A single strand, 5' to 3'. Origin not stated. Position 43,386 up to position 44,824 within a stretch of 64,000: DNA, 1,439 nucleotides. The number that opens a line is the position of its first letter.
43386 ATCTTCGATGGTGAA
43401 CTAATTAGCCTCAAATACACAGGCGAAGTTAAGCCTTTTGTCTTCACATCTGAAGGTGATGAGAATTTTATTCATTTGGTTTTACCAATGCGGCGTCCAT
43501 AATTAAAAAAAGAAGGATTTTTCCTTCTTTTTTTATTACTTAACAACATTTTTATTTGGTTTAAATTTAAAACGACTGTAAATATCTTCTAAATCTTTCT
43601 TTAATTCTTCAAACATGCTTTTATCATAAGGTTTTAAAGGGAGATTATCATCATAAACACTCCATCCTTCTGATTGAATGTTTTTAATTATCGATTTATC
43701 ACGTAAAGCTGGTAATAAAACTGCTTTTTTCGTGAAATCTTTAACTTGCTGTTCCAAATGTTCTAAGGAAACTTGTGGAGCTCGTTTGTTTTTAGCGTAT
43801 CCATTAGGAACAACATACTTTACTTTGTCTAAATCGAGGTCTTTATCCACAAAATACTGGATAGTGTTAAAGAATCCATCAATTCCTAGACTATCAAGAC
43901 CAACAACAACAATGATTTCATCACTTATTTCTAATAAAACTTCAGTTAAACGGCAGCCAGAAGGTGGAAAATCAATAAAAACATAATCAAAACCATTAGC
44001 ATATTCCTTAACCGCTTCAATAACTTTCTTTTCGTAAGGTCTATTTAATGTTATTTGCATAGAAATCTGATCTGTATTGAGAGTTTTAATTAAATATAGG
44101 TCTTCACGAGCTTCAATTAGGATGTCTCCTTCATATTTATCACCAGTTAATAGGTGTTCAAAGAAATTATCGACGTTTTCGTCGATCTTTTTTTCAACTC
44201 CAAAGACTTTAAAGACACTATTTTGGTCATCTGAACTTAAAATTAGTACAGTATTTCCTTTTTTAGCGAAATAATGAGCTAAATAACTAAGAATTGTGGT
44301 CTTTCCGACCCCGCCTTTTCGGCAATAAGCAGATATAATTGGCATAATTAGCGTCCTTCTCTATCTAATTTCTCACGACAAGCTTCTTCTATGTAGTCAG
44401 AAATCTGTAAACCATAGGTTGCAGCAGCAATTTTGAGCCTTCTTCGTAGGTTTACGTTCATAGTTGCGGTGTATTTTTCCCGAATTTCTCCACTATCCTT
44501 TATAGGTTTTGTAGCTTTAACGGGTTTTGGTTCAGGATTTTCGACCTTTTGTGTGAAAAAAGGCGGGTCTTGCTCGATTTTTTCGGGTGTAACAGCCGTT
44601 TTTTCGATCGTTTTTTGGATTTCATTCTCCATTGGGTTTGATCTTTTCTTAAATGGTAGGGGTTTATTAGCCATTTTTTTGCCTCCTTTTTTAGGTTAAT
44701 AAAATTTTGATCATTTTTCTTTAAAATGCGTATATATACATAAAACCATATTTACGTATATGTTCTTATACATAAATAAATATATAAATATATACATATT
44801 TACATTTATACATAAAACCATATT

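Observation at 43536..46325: Plasmid-style ParA plus ribbon-helix-helix pair and a 1.6-kb gene-free block inside the dnaN-yaaA-recF junction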

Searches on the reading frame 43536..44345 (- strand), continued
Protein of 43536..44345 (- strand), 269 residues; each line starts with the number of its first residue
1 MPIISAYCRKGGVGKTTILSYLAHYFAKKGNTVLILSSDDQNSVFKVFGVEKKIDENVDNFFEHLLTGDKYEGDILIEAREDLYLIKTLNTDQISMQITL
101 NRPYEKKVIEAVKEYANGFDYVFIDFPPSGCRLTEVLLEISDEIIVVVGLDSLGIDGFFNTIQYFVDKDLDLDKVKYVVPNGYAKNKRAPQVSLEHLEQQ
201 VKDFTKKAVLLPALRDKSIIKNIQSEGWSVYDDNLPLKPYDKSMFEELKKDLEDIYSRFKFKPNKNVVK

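Call 82: find_related_loci(query=A3, collection=viral_contigs, flank=6000)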
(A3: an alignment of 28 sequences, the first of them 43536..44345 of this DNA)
Query A3 (269 aa) in viral_contigs; peptide patterns used: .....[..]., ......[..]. (x = any residue, [..] = any of these).
600 stretches matched a pattern (row limit reached: there are more); 292 encode a relative of the query (tblastn E <= 1e-3); the best 80 are kept; 80 distinct loci.
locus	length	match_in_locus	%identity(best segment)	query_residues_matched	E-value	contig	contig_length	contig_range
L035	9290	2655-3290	29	1-218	7e-16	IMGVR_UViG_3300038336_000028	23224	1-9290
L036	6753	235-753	27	1-171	2e-13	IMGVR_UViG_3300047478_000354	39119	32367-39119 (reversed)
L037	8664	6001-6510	31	10-181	2e-13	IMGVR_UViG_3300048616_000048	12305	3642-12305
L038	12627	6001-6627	25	3-209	1e-12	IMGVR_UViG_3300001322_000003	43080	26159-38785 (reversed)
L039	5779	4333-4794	30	9-158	4e-12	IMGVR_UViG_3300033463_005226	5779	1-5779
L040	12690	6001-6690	27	1-222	6e-12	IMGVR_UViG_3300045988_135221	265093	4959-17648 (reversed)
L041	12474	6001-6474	30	1-163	7e-12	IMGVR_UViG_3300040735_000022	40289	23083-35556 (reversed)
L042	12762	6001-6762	27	3-263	1e-11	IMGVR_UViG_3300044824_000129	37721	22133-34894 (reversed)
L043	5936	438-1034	29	1-204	1e-11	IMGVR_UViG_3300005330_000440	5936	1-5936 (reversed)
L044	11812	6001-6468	29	3-158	1e-11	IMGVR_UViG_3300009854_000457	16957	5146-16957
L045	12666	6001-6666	23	1-231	6e-12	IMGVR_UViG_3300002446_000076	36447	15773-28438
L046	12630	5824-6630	23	3-269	3e-11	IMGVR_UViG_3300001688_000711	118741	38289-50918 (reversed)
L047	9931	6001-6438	29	3-147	1e-10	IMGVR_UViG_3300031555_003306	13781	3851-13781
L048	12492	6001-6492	33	1-157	2e-10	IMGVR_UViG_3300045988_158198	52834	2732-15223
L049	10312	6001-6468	31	3-163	2e-10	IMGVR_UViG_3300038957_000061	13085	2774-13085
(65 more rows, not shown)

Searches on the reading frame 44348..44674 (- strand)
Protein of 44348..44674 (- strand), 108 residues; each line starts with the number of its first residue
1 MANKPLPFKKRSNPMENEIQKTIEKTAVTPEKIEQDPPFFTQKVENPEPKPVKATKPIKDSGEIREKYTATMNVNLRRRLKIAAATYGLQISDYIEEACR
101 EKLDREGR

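Call 6: search_protein_families(library=pfam, proteins=[window:44348-44674:-], max_evalue=0.01)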
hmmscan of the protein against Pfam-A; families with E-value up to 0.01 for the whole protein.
window:44348-44674:- (108 aa): 2 families
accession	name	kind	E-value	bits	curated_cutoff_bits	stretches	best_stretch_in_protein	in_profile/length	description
PF21432.3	56B_RHH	-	0.00037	20.8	27.2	1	76-101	3-28/32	56B-like, Ribbon-helix-helix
PF12651.13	RHH_3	-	0.0093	16.4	21.6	0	65-98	2-35/44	Ribbon-helix-helix domain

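Call 7: search_protein_families(library=ncbifam, proteins=[window:44348-44674:-], max_evalue=0.01)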
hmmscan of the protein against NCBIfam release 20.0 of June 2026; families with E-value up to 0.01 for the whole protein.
window:44348-44674:- (108 aa): 0 families

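Call 21: find_homologous_proteins(query=window:44348-44674:-, max_evalue=0.001)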
Query window:44348-44674:- (108 aa): 3 proteins with E <= 0.001 among 4 candidates.
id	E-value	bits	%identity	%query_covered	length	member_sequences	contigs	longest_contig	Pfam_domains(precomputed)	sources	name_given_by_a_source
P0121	9.1e-60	217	95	100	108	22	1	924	-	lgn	-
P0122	2.9e-13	68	42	100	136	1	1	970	-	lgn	-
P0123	5.0e-8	51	55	59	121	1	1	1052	PF21432.4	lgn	-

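Call 25: search_solved_structures(query=A1, max_evalue=10, show_alignments=3)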
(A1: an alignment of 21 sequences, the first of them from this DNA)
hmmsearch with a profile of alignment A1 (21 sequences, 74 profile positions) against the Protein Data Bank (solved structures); distinct sequences matched with E-value up to 10: 13.
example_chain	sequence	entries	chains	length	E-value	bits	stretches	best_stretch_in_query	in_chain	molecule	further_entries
2kel_A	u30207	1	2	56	6.9e-09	39.1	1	22-71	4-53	Uncharacterized protein 56B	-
3kdq_A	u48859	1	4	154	0.11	16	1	9-52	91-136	uncharacterized conserved protein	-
4aai_A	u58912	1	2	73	0.4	14.2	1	28-67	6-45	ORF E73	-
4wwx_B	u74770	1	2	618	0.91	13.1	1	26-49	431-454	V(D)J recombination-activating protein 1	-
6cik_A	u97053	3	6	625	0.92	13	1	26-49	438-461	V(D)J recombination-activating protein 1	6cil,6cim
5zdz_A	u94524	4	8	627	0.93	13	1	26-49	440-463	mouse RAG1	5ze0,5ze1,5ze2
6cg0_A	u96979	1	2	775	1.3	12.6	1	26-49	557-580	V(D)J recombination-activating protein 1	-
6v0v_A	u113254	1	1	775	1.3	12.6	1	26-49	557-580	V(D)J recombination-activating protein 1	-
6cij_A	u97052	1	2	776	1.3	12.6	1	26-49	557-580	V(D)J recombination-activating protein 1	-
9lqp_A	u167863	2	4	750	1.5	12.3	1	26-48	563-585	V(D)J recombination-activating protein 1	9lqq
9lqv_A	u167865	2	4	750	1.5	12.3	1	26-48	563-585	V(D)J recombination-activating protein 1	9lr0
6xnx_A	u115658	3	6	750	1.5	12.3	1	26-48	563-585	V(D)J recombination-activating protein 1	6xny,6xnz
9lqo_A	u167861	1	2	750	1.5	12.3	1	26-48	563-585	V(D)J recombination-activating protein 1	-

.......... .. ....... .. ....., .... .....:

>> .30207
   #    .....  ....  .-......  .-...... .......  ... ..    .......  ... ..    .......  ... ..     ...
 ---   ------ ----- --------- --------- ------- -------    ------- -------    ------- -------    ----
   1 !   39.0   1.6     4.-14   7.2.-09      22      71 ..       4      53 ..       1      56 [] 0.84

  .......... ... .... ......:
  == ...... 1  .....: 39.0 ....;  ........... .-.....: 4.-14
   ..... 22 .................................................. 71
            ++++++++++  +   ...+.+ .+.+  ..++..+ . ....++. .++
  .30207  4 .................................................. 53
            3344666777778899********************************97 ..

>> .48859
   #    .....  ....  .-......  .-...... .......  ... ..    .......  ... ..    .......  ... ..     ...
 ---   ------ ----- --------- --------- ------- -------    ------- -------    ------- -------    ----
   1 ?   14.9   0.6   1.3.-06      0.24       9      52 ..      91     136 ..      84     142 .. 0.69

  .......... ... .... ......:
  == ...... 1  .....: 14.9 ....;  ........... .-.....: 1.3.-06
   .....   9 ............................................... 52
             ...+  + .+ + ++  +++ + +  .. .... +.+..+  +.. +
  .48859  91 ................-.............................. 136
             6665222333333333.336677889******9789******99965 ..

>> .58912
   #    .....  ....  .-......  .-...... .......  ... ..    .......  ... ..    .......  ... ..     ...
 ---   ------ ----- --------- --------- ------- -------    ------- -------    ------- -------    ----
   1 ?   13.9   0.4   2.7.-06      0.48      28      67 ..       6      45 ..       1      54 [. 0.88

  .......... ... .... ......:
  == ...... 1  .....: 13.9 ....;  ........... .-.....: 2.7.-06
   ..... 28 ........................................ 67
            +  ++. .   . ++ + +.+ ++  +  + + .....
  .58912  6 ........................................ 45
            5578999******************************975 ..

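Call 26: search_protein_families(library=pfam, alignment_id=A1, max_evalue=0.1)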
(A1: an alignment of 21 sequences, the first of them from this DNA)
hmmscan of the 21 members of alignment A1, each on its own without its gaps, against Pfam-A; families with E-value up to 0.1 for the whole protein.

A. member 1, seq(108 aa): 4 families
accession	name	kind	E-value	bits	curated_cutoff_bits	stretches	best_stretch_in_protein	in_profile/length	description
PF21432.3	56B_RHH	-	0.00037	20.8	27.2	1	76-101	3-28/32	56B-like, Ribbon-helix-helix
PF12651.13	RHH_3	-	0.0093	16.4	21.6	1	65-98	2-35/44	Ribbon-helix-helix domain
PF23807.1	RHH_10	-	0.054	14.2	27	1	72-97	30-55/84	Ribbon-helix-helix protein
PF07764.18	Omega_Repress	-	0.076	13.7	33.3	0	55-103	9-58/59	Omega Transcriptional Repressor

B. families by the number of members that match (of 21 scanned): 18 families
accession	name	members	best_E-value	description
PF21432.3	56B_RHH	16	4.7e-08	56B-like, Ribbon-helix-helix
PF23807.1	RHH_10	13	0.00088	Ribbon-helix-helix protein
PF12651.13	RHH_3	9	2.6e-07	Ribbon-helix-helix domain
PF07764.18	Omega_Repress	5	0.0062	Omega Transcriptional Repressor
PF19807.5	DUF6290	4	0.002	Family of unknown function (DUF6290)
PF16762.11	RHH_6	3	0.029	Ribbon-helix-helix domain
PF09274.16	ParG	3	0.068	ParG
PF01402.27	RHH_1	2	0.023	Ribbon-helix-helix protein, copG family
PF12441.14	CopG_antitoxin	2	0.07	CopG antitoxin of type II toxin-antitoxin system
PF12140.13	SLED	1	0.0018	SLED domain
PF05534.18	HicB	1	0.0046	HicB family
PF20579.4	LapA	1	0.0053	LapA domain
PF02831.20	gpW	1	0.0073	gpW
PF20223.3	DUF6582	1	0.013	Family of unknown function (DUF6582)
PF05683.17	Fumerase_C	1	0.028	Fumarase C-terminus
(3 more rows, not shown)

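Call 53: search_dna_similar(query=window:44348-44674:-, collection=plasmids, mode=protein, max_evalue=0.01, max_rows=15)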
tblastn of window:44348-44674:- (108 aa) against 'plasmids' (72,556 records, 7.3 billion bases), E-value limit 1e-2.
No match.

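Call 62: find_homologous_proteins(query=A1, max_evalue=0.001)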
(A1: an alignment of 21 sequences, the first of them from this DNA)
Query A1 (21 sequences) (108 aa, profile of the alignment): 473 proteins with E <= 0.001 among 1893 candidates; the best 120 are listed.
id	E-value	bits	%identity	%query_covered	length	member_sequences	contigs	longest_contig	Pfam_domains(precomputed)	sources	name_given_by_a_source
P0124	1.2e-30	123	67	40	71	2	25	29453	-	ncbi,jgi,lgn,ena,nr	ncbi:MAG TPA: hypothetical protein GXZ48_04780 [Acholeplasmataceae bacterium]|jgi:hypothetical prote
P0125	2.1e-30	123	36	99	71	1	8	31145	-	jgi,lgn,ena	-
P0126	2.4e-30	122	37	99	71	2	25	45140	-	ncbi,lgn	ncbi:MAG TPA: hypothetical protein VIK94_02570 [Bacilli bacterium]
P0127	2.6e-30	122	49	65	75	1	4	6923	-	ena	-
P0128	3.2e-30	122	38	99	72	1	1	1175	-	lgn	-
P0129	3.3e-30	122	54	55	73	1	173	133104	-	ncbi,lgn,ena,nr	ncbi:MAG TPA: hypothetical protein GX390_00210 [Acholeplasmataceae bacterium]|nr:hypothetical protei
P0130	4.9e-30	121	37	99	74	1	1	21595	-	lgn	-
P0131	5.6e-30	121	36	99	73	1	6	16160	-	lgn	-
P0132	5.8e-30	121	54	65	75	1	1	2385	-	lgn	-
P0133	6.7e-30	121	56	65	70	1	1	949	-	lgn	-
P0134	7.1e-30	121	37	99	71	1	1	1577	-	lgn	-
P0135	7.9e-30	121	38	99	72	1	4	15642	-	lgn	-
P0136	1.3e-29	120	54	65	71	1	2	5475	-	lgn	-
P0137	1.4e-29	120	37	99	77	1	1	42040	-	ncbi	ncbi:MAG: hypothetical protein AB7V00_03290 [Bacilli bacterium]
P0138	1.8e-29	120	36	99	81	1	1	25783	-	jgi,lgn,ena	-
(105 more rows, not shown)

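Call 68: predict_structure(alignment_id=A4)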
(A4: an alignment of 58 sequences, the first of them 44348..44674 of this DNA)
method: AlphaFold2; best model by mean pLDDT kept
length: 108 residues; sequences in the alignment: 58
mean_pLDDT: 63.0   pTM: 0.25
mean pLDDT of the five models: 63.0, 61.4, 59.7, 59.7, 55.3
residues with pLDDT >= 90: 0; 70-90: 39; 50-70: 46; < 50: 23
segments of 3 or more residues with pLDDT < 50: 26-35, 41-45
pLDDT, mean of each block of 10 residues (from residue 1): 73 73 51 47 53 52 53 76 78 68 71
secondary structure, 60 per line:
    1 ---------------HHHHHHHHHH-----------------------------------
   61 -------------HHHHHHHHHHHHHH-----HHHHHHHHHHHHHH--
elements in order: H16-25 H74-87 H93-106

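Call 70: fold_search(model_id=the predicted structure, library=pdb)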
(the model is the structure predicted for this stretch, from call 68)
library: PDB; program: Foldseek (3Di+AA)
matches with E <= 10: 2; with E <= 0.001: 0
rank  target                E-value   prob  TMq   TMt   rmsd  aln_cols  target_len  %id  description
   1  2hza_A                5.0e+00  0.12  0.26  0.23   5.3        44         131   20  Nickel-bound full-length Escherichia coli NikR (released 2006-08-22)
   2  4ov9                  9.7e+00  0.06  0.25  0.08   7.2        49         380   14  Structure of isopropylmalate synthase binding with alpha-isopropylmalate (released 2014-08-20)
